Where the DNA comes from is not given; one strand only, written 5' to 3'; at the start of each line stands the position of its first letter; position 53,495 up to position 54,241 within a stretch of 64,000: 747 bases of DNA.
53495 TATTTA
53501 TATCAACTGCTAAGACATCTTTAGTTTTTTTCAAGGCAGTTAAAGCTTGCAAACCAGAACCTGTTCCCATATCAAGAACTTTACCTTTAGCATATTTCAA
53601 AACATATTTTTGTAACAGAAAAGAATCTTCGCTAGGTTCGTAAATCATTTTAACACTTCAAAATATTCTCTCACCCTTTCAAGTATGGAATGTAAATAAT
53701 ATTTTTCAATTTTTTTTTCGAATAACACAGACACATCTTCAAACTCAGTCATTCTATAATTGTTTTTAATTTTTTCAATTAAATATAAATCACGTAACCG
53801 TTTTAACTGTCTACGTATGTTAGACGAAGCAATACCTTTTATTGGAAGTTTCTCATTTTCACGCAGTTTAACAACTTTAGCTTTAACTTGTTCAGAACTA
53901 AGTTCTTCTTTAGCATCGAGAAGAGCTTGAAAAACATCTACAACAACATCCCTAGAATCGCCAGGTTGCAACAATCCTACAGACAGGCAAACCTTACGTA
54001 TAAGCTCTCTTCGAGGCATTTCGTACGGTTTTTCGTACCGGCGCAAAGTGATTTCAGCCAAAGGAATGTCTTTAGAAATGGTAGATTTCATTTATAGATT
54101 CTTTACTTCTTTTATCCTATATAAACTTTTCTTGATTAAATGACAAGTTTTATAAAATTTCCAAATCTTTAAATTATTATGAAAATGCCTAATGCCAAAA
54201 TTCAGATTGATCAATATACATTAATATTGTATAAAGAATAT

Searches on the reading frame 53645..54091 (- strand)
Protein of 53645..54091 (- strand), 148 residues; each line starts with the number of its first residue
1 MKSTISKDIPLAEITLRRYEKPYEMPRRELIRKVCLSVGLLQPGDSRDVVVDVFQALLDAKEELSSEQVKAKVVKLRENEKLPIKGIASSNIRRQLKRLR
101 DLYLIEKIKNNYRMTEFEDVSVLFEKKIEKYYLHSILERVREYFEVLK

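Call 66: search_protein_families(library=ncbifam, proteins=[window:53645-54091:-], max_evalue=0.1)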
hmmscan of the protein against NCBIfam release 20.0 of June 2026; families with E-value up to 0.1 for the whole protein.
window:53645-54091:- (148 aa): 1 family
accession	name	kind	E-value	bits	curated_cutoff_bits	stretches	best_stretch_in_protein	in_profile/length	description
NF047811.1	LIC10647_lipo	equivalog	0.094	11.8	340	0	103-146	179-220/295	LIC10647 family lipoprotein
